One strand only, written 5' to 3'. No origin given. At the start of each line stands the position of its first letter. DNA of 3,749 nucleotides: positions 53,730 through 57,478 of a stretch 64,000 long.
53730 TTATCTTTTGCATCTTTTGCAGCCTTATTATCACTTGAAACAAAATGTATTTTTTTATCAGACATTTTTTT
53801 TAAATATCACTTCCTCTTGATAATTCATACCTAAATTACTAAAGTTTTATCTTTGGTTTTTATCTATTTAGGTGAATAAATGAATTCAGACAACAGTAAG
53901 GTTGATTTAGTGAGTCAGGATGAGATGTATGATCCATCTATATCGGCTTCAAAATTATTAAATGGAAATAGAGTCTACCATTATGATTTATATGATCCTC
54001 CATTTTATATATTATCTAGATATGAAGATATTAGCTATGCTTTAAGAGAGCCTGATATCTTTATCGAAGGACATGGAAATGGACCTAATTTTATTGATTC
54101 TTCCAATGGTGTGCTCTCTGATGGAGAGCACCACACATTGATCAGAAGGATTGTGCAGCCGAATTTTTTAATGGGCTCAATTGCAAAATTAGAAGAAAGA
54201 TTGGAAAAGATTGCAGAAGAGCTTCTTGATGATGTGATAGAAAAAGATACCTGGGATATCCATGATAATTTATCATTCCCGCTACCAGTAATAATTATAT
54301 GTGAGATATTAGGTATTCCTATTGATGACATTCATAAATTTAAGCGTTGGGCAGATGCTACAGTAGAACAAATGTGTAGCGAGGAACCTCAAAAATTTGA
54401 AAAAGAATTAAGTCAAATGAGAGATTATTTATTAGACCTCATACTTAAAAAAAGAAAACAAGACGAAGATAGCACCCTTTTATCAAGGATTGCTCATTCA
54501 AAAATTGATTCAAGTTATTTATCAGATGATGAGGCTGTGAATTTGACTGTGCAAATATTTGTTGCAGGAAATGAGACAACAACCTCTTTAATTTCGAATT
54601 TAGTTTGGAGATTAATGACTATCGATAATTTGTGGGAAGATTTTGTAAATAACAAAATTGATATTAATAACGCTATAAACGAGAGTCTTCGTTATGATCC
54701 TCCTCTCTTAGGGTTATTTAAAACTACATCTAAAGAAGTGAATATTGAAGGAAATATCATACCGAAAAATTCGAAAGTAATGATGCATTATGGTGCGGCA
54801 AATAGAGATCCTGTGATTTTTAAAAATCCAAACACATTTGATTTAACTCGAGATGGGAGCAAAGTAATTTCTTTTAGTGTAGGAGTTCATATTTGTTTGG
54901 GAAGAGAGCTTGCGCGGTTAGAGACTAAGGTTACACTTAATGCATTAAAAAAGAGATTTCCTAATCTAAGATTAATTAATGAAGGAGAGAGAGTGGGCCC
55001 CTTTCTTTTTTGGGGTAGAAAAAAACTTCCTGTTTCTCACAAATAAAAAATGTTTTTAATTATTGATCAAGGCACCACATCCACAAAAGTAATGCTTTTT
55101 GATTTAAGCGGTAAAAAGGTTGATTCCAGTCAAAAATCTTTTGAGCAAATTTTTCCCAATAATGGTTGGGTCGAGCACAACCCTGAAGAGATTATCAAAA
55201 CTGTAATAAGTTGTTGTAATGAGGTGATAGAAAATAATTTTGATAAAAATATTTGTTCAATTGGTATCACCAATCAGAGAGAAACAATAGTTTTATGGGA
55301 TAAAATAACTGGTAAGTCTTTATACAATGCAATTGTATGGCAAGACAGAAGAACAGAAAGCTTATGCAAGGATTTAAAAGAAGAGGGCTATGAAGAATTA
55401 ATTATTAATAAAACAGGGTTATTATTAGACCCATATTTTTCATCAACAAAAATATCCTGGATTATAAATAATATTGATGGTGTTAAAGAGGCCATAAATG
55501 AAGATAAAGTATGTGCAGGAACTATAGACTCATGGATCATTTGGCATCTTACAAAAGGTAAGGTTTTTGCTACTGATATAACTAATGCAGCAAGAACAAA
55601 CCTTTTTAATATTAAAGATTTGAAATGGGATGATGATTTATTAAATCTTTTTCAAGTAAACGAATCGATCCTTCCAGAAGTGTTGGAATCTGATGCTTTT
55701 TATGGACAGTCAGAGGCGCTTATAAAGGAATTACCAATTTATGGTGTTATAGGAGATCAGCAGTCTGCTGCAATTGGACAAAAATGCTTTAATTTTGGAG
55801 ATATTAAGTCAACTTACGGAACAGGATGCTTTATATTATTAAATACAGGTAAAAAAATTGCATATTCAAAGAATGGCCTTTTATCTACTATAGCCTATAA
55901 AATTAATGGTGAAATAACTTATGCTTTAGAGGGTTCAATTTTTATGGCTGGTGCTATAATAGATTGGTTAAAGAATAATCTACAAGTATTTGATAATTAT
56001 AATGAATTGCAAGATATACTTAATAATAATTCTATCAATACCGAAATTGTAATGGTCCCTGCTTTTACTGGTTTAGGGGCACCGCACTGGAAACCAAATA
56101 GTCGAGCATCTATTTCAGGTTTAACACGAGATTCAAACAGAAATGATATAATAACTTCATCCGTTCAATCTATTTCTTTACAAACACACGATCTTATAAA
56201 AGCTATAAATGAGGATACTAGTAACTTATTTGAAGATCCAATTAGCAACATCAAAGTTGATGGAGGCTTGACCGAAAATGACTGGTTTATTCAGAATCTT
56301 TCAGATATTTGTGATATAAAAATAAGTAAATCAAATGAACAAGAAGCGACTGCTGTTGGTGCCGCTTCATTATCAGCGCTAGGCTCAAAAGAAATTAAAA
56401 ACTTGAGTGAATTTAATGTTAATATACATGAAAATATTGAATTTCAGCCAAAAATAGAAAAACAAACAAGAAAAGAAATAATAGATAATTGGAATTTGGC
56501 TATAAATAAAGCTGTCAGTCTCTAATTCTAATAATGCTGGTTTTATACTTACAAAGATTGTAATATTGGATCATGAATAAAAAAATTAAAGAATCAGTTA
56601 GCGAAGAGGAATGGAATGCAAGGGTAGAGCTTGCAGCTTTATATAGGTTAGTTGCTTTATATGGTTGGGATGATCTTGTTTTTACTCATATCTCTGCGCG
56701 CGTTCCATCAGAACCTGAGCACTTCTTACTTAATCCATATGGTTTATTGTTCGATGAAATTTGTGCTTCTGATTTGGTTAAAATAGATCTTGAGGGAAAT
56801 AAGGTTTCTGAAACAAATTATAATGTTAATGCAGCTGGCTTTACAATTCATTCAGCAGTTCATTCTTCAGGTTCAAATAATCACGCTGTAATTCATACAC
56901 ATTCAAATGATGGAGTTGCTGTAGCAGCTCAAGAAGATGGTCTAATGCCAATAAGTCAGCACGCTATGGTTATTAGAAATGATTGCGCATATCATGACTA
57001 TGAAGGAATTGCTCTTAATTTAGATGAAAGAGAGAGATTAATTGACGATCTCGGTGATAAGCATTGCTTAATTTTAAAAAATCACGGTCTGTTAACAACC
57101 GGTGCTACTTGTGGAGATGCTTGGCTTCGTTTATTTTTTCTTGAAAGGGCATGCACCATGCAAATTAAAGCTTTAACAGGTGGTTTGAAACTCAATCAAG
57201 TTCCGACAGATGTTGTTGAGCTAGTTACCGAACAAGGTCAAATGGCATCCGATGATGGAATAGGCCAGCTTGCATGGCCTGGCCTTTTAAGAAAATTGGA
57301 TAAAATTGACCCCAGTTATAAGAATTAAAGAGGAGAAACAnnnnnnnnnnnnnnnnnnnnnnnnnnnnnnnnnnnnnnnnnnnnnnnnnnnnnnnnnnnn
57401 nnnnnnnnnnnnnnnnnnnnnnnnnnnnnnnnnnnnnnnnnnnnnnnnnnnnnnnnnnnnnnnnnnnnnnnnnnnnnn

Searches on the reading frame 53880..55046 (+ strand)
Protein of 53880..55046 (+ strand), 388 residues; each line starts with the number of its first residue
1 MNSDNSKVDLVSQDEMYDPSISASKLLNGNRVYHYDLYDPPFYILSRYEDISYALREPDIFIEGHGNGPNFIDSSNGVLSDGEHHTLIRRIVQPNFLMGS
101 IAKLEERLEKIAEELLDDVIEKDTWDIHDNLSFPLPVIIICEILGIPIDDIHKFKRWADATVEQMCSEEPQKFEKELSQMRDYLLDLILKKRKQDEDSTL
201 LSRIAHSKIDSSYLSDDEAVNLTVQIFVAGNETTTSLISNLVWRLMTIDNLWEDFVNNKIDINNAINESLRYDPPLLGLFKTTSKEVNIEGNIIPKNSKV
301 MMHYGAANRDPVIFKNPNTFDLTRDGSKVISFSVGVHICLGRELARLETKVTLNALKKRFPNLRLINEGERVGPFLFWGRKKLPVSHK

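Call 18: search_protein_families(library=ncbifam, proteins=[window:53880-55046:+], max_evalue=0.00001)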
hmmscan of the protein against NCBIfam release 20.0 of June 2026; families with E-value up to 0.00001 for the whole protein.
window:53880-55046:+ (388 aa): 9 families
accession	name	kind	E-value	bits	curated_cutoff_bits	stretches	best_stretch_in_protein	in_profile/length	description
NF041177.1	Cyp119_Thmprot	equivalog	1.4e-50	172.1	680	1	79-386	70-365/368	cytochrome P450 Cyp119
TIGR04538.1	P450_cycloAA_1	subfamily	1.1e-43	149.6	500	1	18-368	10-374/395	cytochrome P450, cyclodipeptide synthase-associated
NF045816.1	PentlenlactSyn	equivalog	1.3e-39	136.1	700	1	83-368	89-374/396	pentalenolactone synthase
TIGR04458.1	CYP450_TxtE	equivalog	2e-32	112.3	500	1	80-385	87-400/403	4-nitrotryptophan synthase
NF041802.1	P450_SolI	exception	7.4e-31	107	850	1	81-381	113-416/424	solanimycin biosynthesis cytochrome P450 SolI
TIGR04515.1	P450_rel_GT_act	subfamily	3.3e-27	95.8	343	1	84-365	99-364/386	P450-derived glycosyltransferase activator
NF050147.1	aminopyruv_ApyO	equivalog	1.5e-12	46.9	525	1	175-360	188-393/444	RiPP biosynthesis cytochrome P450 ApyO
NF051859.1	AlbFlvMonOxTrpSyn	equivalog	1.1e-09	37.4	700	0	175-344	214-411/457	bifunctional albaflavenone monooxygenase/terpene synthase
NF045812.1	PentlenOxigase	equivalog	1.5e-07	30.7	800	0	252-359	293-408/444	pentalenene oxygenase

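Call 20: search_solved_structures(query=window:53880-55046:+, max_evalue=1e-40)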
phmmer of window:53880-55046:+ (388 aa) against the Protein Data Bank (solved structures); distinct sequences matched with E-value up to 1e-40: 44.
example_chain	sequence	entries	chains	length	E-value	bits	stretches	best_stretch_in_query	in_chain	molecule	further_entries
5ofq_A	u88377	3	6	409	3.7e-48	167.8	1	46-382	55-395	Cytochrome P450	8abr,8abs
1z8q_A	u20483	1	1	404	3.8e-47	164.5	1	75-368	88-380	6-deoxyerythronolide B hydroxylase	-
4ggv_A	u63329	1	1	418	8.5e-47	163.3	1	81-365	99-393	Cytochrome P450 superfamily protein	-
3a4z_A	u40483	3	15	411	9.2e-47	163.2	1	30-365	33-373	Vitamin D hydroxylase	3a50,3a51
1jip_A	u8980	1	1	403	1.4e-46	162.7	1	75-368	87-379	CYTOCHROME P450 107A1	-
1z8p_A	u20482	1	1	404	1.4e-46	162.7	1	75-368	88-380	6-deoxyerythronolide B hydroxylase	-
1jio_A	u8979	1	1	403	1.9e-46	162.2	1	75-368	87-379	CYTOCHROME P450 107A1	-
1z8o_A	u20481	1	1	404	1.9e-46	162.2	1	75-368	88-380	6-deoxyerythronolide B hydroxylase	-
3vrm_A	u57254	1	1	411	2.4e-46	161.9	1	30-365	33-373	Vitamin D(3) 25-hydroxylase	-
3a4g_A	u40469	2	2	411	2.4e-46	161.9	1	30-365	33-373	Vitamin D hydroxylase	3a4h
1egy_A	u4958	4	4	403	3.6e-46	161.3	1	75-368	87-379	CYTOCHROME P450ERYF | CYTOCHROME P450 107A1 | CYTOCHROME P450 ERYF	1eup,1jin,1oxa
5gnm_A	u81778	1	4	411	4.5e-46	161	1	30-365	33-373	Vitamin D(3) 25-hydroxylase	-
6xa2_A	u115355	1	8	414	6.7e-46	160.4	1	50-370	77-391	TamI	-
6xa3_A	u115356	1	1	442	8.2e-46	160.1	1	50-370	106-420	TamI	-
4mm0_A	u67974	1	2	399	1.5e-45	159.3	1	39-368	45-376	P450-like monooxygenase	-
7y9o_A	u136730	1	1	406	2.4e-45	158.5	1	14-377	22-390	Cytochrome P450 monooxygenase YjiB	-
4yzr_A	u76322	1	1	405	4e-45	157.9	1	74-366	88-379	Polyketide biosynthesis cytochrome P450 PksS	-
7y97_A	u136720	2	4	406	6e-45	157.3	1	14-368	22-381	Cytochrome P450 monooxygenase YjiB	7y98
5z9i_A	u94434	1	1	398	7.7e-45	156.9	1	80-365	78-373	Putative P450-like enzyme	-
5l90_A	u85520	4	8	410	8.9e-45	156.7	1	48-363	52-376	Cytochrome P450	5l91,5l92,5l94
8gue_A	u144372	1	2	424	9.7e-45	156.6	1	76-385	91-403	Cytochrome P450 monooxygenase PikC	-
7xbm_A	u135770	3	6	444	1.1e-44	156.4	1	76-385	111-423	Cytochrome P450 monooxygenase PikC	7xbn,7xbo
2bvj_A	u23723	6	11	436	2.1e-44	155.5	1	76-385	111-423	CYTOCHROME P450 MONOOXYGENASE | CYTOCHROME P450 HYDROXYLASE PIKC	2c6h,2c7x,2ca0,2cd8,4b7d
2vz7_A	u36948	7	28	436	2.1e-44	155.5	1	76-385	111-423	CYTOCHROME P450 MONOOXYGENASE | CYTOCHROME P450 HYDROXYLASE PIKC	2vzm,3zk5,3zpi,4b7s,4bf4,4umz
2whw_A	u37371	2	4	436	2.1e-44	155.5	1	76-385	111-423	CYTOCHROME P450 MONOOXYGENASE | CYTOCHROME P450 HYDROXYLASE PIKC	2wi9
4rm4_A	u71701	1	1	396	3.8e-44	154.6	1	47-367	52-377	Cytochrome P450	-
7wex_A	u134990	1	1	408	4.8e-44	154.3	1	40-385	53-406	Cytochrome P450 hydroxylase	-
5z9j_A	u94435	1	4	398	5.3e-44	154.2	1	80-365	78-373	Putative P450-like enzyme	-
4e2p_A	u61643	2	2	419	1.4e-43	152.8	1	80-370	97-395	Cytochrome P450 107B1 (P450CVIIB1)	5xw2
8w6z_A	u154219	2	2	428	2.3e-43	152.1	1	81-366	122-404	Cytochrome P450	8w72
8yhn_A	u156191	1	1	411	2.3e-43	152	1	81-385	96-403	Cytochrome P450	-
3r9b_A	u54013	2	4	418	9e-43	150.1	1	80-372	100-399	CYTOCHROME P450 164A2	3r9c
5vws_A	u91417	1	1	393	2.3e-42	148.8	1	32-384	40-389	Cytochrome P450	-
2jjn_A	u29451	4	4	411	3.7e-42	148.1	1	57-385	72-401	CYTOCHROME P450 113A1 | ERYTHROMYCIN B/D C-12 HYDROXYLASE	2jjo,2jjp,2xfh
8rtv_A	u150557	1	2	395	5.3e-41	144.3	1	79-371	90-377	Cytochrome P450-family protein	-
6gmf_A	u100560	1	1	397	6.9e-41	143.9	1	77-377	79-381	Putative cytochrome P450 hydroxylase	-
3ejb_B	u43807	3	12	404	1e-40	143.4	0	85-386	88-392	Biotin biosynthesis cytochrome P450-like enzyme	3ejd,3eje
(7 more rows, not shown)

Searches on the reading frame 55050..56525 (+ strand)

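Call 21: search_protein_families(library=pfam, proteins=[window:55050-56525:+], max_evalue=0.00001)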
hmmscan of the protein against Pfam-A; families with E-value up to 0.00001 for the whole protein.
window:55050-56525:+ (491 aa): 2 families
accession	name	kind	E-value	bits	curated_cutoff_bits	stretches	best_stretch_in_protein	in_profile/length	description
PF00370.27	FGGY_N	-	9.3e-71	238.7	28.8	1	1-243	1-245/245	FGGY family of carbohydrate kinases, N-terminal domain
PF02782.22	FGGY_C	-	1.1e-28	100.9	27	1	254-443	3-195/198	FGGY family of carbohydrate kinases, C-terminal domain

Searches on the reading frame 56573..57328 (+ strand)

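Call 21: search_protein_families(library=pfam, proteins=[window:56573-57328:+], max_evalue=0.00001)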
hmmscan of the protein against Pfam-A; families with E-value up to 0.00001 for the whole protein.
window:56573-57328:+ (251 aa): 1 family
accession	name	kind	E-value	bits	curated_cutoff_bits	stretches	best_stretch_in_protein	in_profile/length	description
PF00596.27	Aldolase_II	-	4.6e-45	154.2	22.2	1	19-198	2-183/183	Class II Aldolase and Adducin N-terminal domain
